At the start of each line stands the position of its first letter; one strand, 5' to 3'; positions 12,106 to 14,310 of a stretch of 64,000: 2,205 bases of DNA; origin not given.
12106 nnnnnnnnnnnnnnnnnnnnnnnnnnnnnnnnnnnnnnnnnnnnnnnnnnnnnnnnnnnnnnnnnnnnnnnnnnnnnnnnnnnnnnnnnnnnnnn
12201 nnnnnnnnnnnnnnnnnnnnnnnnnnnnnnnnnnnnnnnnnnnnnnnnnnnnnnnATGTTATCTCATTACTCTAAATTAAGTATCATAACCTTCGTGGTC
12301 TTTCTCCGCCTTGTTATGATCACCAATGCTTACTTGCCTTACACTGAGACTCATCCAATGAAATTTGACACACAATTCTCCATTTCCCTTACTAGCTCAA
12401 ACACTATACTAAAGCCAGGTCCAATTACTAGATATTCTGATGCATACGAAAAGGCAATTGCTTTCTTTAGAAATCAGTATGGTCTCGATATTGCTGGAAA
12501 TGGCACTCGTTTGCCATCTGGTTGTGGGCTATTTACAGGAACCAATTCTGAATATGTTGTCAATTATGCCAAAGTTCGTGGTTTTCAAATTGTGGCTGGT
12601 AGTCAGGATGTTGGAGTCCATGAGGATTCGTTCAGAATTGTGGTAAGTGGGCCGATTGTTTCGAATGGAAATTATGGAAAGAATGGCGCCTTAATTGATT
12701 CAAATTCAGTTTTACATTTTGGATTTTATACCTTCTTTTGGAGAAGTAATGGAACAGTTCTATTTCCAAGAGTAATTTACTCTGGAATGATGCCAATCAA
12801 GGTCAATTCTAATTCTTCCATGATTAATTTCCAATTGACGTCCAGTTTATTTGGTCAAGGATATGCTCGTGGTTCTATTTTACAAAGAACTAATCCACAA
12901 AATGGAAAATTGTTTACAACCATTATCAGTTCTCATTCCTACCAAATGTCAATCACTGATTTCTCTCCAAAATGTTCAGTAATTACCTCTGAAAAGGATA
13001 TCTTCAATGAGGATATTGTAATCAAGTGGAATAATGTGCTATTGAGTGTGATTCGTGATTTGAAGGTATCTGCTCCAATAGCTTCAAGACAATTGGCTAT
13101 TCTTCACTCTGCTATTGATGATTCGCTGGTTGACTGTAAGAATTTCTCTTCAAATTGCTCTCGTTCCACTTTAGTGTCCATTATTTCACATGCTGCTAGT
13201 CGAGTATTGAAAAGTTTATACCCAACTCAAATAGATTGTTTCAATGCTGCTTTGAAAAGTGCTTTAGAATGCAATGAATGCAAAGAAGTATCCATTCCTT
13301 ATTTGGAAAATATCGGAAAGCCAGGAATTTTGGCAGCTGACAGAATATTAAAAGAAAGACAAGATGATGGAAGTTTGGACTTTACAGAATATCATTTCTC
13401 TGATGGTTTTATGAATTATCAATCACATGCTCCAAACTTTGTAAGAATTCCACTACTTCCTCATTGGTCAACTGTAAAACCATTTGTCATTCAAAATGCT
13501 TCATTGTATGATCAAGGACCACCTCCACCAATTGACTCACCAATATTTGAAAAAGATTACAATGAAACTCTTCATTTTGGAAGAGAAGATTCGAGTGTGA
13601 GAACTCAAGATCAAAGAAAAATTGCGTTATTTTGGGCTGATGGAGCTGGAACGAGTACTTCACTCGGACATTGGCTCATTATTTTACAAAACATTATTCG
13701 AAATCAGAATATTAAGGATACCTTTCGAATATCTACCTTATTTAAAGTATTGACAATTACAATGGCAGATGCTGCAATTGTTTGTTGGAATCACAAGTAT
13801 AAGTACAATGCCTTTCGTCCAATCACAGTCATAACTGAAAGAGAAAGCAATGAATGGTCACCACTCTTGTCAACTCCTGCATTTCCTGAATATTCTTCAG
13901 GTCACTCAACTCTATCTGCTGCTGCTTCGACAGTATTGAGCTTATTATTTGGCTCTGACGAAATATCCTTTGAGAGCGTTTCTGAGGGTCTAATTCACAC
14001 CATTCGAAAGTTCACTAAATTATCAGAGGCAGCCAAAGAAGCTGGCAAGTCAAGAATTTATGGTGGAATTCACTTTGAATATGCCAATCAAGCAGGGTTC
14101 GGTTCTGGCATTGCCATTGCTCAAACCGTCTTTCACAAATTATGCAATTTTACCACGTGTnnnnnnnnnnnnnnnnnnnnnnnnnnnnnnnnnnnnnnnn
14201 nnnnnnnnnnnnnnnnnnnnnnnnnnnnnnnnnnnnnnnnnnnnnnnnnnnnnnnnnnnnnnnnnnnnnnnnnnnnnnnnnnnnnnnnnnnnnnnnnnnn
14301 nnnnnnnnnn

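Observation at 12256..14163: Secreted PAP2 / vanadium-haloperoxidase-like protein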

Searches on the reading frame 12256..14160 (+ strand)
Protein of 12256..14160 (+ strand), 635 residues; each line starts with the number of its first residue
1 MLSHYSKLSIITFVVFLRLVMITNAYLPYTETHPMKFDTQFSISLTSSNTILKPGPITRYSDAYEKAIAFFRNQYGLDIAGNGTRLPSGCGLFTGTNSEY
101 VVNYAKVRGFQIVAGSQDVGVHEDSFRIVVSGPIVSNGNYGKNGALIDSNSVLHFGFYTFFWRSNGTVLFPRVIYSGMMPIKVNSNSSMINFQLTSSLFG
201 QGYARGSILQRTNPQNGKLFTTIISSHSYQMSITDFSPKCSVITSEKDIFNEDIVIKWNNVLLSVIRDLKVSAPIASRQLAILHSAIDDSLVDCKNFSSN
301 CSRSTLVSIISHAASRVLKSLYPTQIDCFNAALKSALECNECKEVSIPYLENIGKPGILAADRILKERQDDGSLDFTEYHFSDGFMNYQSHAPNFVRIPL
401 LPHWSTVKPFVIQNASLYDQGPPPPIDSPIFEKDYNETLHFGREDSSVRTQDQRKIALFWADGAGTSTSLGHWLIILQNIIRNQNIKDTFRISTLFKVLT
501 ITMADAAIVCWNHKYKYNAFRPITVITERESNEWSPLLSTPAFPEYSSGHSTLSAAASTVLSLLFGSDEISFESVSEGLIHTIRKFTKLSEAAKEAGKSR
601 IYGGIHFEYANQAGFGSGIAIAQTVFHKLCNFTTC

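Call 3: search_protein_families(library=pfam, proteins=[window:12256-14160:+], max_evalue=1)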
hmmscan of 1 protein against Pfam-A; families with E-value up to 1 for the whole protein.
window:12256-14160:+ (635 aa): 5 families
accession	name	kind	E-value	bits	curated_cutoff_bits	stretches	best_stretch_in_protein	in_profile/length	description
PF01569.27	PAP2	-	3.9e-08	33.6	27.2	1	499-627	6-123/130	PAP2 superfamily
PF22778.2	VCPO_2nd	-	0.0014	19.1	27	0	531-570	58-97/177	VCPO second helical-bundle domain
PF17897.7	VCPO_N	-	0.014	15.6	29.3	1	245-295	5-61/216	Vanadium chloroperoxidase N-terminal domain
PF21167.2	DUF6851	-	0.082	13.7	27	1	310-375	42-104/140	Domain of unknown function (DUF6851)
PF19579.4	FtsL_2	-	0.2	12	24.6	1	6-27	16-37/100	Bacteriodetes cell division protein (FtsL-like)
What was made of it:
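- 13012..13455 (+): VHPO N-terminal helical bundle, residues 253-400. There is a sub-threshold Pfam VCPO_N hit (call 3).
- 13456..14160 (+): VHPO C-terminal (catalytic, PAP2) helical bundle, residues 401-635. Pfam PAP2 covers residues 499-627 (call 3).
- On Pfam PAP2 superfamily (PF01569): 33.6 bits against a cut-off of 27.2, residues 499-627 (call 3).
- Pfam PAP2 is the only above-threshold family (call 3).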

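Call 4: search_solved_structures(query=window:12256-14160:+, max_evalue=1, show_alignments=3)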
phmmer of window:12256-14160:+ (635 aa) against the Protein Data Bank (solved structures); distinct sequences matched with E-value up to 1: 13.
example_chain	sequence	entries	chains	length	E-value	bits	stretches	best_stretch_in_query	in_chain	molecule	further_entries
4cit_A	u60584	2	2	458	8.9e-36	126.7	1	399-629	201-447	VANADIUM-DEPENDENT HALOPEROXIDASE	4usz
9l8x_B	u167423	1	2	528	1.2e-05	27.3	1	528-626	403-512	Vanadium-dependent haloperoxidase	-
9ptr_A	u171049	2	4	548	1.7e-05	26.7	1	526-622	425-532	Vanadium-dependent haloperoxidase | Vanadium haloperoxidase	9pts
3w35_A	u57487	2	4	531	0.00017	23.4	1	468-608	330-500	NapH1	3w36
8cxl_A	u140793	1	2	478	0.1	14.3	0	530-572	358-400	NapH3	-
1idq_A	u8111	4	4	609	0.12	14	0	492-557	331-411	VANADIUM CHLOROPEROXIDASE | VANADIUM-CONTAINING CHLOROPEROXIDASE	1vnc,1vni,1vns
3bb0_A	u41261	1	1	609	0.12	14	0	492-557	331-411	Vanadium chloroperoxidase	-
1idu_A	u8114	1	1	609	0.12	14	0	492-557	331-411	VANADIUM CHLOROPEROXIDASE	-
1vne_A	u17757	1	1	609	0.13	13.9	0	492-557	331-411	VANADIUM CHLOROPEROXIDASE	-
1vnh_A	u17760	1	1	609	0.15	13.7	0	492-557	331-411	VANADIUM CHLOROPEROXIDASE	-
2f91_A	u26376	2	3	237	0.41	12.3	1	95-150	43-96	hepatopancreas trypsin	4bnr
1vnf_A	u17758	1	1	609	0.81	11.3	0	492-557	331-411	VANADIUM CHLOROPEROXIDASE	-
1vng_A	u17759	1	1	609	0.88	11.2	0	492-528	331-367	VANADIUM CHLOROPEROXIDASE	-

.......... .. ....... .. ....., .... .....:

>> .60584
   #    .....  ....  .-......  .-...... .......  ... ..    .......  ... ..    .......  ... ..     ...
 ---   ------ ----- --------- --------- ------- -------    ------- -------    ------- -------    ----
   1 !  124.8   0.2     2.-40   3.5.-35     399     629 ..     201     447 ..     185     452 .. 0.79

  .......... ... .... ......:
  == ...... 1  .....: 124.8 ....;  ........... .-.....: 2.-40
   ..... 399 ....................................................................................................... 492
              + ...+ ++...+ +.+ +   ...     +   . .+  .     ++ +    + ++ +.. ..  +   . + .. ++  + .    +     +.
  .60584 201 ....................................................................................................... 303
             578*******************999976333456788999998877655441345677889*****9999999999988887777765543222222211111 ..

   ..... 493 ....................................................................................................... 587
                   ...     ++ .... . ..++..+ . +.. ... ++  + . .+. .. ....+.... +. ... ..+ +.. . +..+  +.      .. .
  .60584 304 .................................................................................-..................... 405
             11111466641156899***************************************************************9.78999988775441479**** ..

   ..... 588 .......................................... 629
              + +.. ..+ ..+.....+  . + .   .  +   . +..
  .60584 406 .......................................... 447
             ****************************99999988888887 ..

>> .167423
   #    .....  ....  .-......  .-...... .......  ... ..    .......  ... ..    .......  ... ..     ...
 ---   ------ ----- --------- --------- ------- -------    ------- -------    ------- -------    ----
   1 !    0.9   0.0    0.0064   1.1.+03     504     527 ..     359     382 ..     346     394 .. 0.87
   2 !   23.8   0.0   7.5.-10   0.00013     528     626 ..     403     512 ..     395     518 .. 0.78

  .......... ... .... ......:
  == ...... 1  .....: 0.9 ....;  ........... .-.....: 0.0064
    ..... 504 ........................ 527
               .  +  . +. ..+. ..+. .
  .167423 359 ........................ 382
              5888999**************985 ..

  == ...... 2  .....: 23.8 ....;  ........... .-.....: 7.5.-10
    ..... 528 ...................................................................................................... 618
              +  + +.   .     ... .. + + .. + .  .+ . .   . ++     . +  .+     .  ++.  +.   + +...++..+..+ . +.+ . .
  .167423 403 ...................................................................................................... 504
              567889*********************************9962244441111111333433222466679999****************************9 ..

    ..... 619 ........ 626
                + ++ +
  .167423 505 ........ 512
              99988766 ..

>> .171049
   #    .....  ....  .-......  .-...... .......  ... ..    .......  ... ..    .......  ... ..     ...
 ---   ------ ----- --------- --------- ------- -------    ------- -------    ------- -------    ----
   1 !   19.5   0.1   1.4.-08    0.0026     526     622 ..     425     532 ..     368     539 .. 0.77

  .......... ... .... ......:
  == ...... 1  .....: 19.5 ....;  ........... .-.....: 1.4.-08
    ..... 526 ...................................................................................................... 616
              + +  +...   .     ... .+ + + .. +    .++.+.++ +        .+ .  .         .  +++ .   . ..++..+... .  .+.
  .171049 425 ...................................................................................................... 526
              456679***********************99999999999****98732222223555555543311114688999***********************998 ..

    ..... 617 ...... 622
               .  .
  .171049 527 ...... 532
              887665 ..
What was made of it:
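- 13456..14160 (+): 4cit aligns over residues 399-629 at E=8.9e-36 (call 4).
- On Vanadium-dependent haloperoxidase, VCPO/VIPO-type (two-bundle): The single sequence matches 4cit at E=8.9e-36 (call 4).
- Checked: Pfam PAP2 scores 33.6 bits against a gathering cut-off of 27.2 (E=3.9e-8, call 3). phmmer against PDB gives E=8.9e-36 to 4cit (call 4).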

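Call 6: find_homologous_proteins(query=window:12256-14160:+, max_evalue=0.001)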
Query window:12256-14160:+ (635 aa): 42 proteins with E <= 0.001 among 8000 candidates.
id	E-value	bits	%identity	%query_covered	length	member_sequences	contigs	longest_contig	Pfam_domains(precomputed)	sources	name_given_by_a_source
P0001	0.0e+0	1449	100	100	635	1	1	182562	PF22778.4,PF01569.28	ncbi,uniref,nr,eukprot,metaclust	ncbi:predicted protein [Naegleria gruberi]|uniref:Predicted protein n=1 Tax=Naegleria gruberi TaxID=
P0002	5.8e-267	905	63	98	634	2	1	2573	PF22778.4,PF01569.28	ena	-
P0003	2.7e-261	887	62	97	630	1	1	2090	PF22778.4,PF01569.28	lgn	-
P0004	5.0e-234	796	55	97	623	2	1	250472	PF22778.4,PF01569.28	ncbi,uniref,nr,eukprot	ncbi:PAP2_haloperoxidase domain-containing protein [Naegleria gruberi]|uniref:PAP2_haloperoxidase do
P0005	5.5e-202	691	50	95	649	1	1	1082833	PF22778.4,PF01569.28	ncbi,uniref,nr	ncbi:hypothetical protein C9374_007298 [Naegleria lovaniensis]|uniref:Phosphatidic acid phosphatase 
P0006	3.0e-76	275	41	59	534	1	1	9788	PF22778.4,PF01569.28,PF17897.8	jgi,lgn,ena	jgi:hypothetical protein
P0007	2.4e-72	262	39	60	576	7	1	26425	PF04151.22,PF22778.4,PF01569.28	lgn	-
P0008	5.1e-72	261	39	59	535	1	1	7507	PF22778.4,PF01569.28,PF17897.8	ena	-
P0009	5.8e-72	261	39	60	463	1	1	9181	PF22778.4,PF01569.28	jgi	jgi:hypothetical protein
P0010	4.9e-70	255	38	59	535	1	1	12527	PF22778.4,PF01569.28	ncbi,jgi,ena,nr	ncbi:MAG TPA: vanadium-dependent haloperoxidase [Thermoanaerobaculia bacterium]|nr:vanadium-dependen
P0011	3.6e-68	249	36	64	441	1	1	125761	PF22778.4,PF01569.28,PF17897.8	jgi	jgi:hypothetical protein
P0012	8.3e-66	241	38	59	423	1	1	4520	PF22778.4,PF01569.28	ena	-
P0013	5.0e-63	232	37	59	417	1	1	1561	PF22778.4,PF01569.28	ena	-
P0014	9.0e-62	228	37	59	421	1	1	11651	PF22778.4,PF01569.28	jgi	jgi:hypothetical protein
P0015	1.1e-61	227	38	60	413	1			PF22778.4,PF01569.28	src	-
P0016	1.2e-61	227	36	61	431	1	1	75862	PF22778.4,PF01569.28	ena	-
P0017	2.0e-61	226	37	59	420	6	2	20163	PF22778.4,PF01569.28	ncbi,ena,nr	ncbi:MAG: hypothetical protein DME19_04305 [Verrucomicrobia bacterium]|nr:MAG: hypothetical protein 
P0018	1.2e-60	224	37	59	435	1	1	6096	PF22778.4,PF01569.28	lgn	-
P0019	2.3e-60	223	37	60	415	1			PF22778.4,PF01569.28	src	-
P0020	3.9e-60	222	36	59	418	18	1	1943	PF22778.4,PF01569.28,PF17897.8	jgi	jgi:hypothetical protein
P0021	9.1e-60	221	37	60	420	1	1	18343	PF22778.4,PF01569.28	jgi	jgi:hypothetical protein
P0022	9.3e-60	221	36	65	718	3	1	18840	PF22778.4,PF01569.28,PF19077.7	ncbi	-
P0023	1.5e-59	220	38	59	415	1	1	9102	PF22778.4,PF01569.28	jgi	jgi:membrane-associated phospholipid phosphatase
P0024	4.6e-59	219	35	61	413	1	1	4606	PF22778.4,PF01569.28,PF17897.8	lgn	-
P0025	5.8e-59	218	36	61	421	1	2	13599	PF22778.4,PF01569.28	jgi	jgi:hypothetical protein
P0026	9.9e-59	218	35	59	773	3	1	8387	PF22778.4,PF01569.28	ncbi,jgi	jgi:hypothetical protein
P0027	4.2e-58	215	38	56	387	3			PF22778.4,PF01569.28,PF17897.8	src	-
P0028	4.9e-58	215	35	59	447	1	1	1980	PF22778.4,PF01569.28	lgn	-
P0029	5.3e-58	215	36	59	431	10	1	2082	PF22778.4,PF01569.28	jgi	jgi:membrane-associated phospholipid phosphatase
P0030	7.3e-58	215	34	60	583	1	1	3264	PF22778.4,PF01569.28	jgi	jgi:membrane-associated phospholipid phosphatase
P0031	6.1e-57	212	35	59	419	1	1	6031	PF22778.4,PF01569.28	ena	-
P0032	2.0e-54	203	36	59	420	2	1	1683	PF22778.4,PF01569.28,PF17897.8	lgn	-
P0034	9.6e-54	201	37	57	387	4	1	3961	PF22778.4,PF01569.28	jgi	jgi:PAP2 superfamily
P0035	1.3e-53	201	35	58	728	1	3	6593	PF22778.4,PF01569.28,PF00353.26,PF09136.17,PF19077.7,PF17936.8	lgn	-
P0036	4.6e-51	192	35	59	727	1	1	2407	PF01839.30,PF22778.4,PF01569.28,PF13517.13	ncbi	ncbi:MAG: FG-GAP-like repeat-containing protein [Gemmataceae bacterium]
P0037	1.3e-49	187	35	59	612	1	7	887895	PF01839.30,PF22778.4,PF01569.28,PF13517.13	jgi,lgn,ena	jgi:membrane-associated phospholipid phosphatase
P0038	2.7e-47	180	32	71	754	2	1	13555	PF04151.22,PF22778.4,PF01569.28,PF17897.8,PF07705.18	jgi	jgi:hypothetical protein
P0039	2.0e-45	174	35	59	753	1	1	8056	PF04151.22,PF22778.4,PF01569.28,PF07705.18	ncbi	-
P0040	1.3e-44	171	34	59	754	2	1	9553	PF04151.22,PF22778.4,PF01569.28,PF07705.18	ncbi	-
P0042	3.6e-14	70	28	36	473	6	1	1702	PF22778.4,PF01569.28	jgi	jgi:hypothetical protein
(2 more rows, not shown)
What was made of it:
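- JGI annotates several homologues as 'membrane-associated phospholipid phosphatase' (call 6).
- Tried and rejected: The 100% match to N. gruberi ruled this out (call 6).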

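Call 19: search_solved_structures(query=A1, max_evalue=0.01, show_alignments=0)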
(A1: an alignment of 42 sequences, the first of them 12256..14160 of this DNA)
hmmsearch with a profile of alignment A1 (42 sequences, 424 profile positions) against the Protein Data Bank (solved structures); distinct sequences matched with E-value up to 0.01: 23.
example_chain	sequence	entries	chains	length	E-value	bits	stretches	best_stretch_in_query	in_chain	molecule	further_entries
4cit_A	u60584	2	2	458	1.6e-70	241.3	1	47-416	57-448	VANADIUM-DEPENDENT HALOPEROXIDASE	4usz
1idu_A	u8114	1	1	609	4.9e-39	137.6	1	25-352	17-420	VANADIUM CHLOROPEROXIDASE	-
1idq_A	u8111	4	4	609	5e-39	137.5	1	25-352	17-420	VANADIUM CHLOROPEROXIDASE | VANADIUM-CONTAINING CHLOROPEROXIDASE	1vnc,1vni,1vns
3bb0_A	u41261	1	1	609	5e-39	137.5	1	25-352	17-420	Vanadium chloroperoxidase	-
1vne_A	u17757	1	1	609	3.4e-38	134.8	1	25-352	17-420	VANADIUM CHLOROPEROXIDASE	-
1vng_A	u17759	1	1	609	2e-37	132.3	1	25-352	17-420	VANADIUM CHLOROPEROXIDASE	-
1vnf_A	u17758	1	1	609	2.1e-37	132.2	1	25-352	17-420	VANADIUM CHLOROPEROXIDASE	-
1vnh_A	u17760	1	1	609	4.9e-37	131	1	25-352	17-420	VANADIUM CHLOROPEROXIDASE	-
9ptr_A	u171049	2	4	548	1.5e-25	93.2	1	54-413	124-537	Vanadium-dependent haloperoxidase | Vanadium haloperoxidase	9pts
9l8x_B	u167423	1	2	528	8.7e-20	74.1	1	49-413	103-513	Vanadium-dependent haloperoxidase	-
8cxl_A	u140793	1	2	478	2.7e-18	69.2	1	84-414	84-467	NapH3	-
3w35_A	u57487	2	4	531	2.4e-15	59.5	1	278-413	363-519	NapH1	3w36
1qi9_A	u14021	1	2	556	2.5e-05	26.5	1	325-416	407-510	Vanadium-dependent bromoperoxidase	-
1qhb_A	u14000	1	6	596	0.00016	23.9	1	326-412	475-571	HALOPEROXIDASE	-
1up8_A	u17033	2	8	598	0.00016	23.8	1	326-412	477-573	VANADIUM-DEPENDENT BROMOPEROXIDASE 1 | Vanadium-dependent bromoperoxidase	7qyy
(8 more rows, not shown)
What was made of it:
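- On Vanadium-dependent haloperoxidase, VCPO/VIPO-type (two-bundle): The A1 profile matches 4cit at E=1.6e-70 (profile positions 47-416) and CiVCPO at E=5e-39 (call 19).
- The protein is much closer to Zg-VIPO1 (E=1.6e-70) than to NapH3 (E=2.7e-18) (call 19).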

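Call 26: predict_structure(alignment_id=A1)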
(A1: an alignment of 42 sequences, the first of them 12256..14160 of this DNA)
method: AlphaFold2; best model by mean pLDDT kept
length: 635 residues; sequences in the alignment: 42
mean_pLDDT: 68.2   pTM: 0.65
mean pLDDT of the five models: 68.2, 67.4, 67.1, 67.0, 65.4
residues with pLDDT >= 90: 260; 70-90: 101; 50-70: 64; < 50: 210
segments of 3 or more residues with pLDDT < 50: 1-5, 23-64, 88-215, 217-238, 244-248
pLDDT, mean of each block of 10 residues (from residue 1): 48 65 37 25 29 31 50 54 50 30 22 23 26 24 27 25 27 27 37 37 37 43 34 37 49 91 87 91 97 78 94 98 91 90 93 96 96 81 74 58 85 94 93 95 94 94 64 94 95 97 96 87 76 80 89 98 97 86 94 96 95 98 96 67
secondary structure, 60 per line:
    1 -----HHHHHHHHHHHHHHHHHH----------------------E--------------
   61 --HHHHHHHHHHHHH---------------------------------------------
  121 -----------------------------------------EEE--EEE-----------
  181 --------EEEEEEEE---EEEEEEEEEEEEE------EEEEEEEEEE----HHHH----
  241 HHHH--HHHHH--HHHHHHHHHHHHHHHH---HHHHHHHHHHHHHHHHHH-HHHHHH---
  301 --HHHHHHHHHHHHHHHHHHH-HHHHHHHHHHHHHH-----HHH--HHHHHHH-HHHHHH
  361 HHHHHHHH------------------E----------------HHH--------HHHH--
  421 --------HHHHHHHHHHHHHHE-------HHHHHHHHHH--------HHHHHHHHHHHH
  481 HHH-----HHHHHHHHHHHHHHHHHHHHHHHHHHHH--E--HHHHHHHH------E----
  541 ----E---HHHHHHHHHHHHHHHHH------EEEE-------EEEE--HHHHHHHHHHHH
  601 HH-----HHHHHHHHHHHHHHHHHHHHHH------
elements in order: H6-23 H63-75 E162-164 E167-169 E189-196 E200-212 E219-228 H233-236 H241-244 H247-251 H254-269 H273-290 H292-297 H303-321 H323-336 H347-353 H355-368 H415-418 H429-442 H451-460 H469-483 H489-516 H522-529 H549-565 E572-575 E583-586 H589-602 H608-629
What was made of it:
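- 13012..13455 (+): The AF2 model is helical here, with block-mean pLDDT 74-98 (most blocks above 90) as far as residue 390 and 58 for residues 391-400 (call 26).
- On Vanadium-dependent haloperoxidase, VCPO/VIPO-type (two-bundle): The AF2 model is all-helical over residues 253-629, with pLDDT above 90 in most blocks (call 26).
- The AF2 model has pLDDT above 90 over most of residues 250-635 (call 26).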
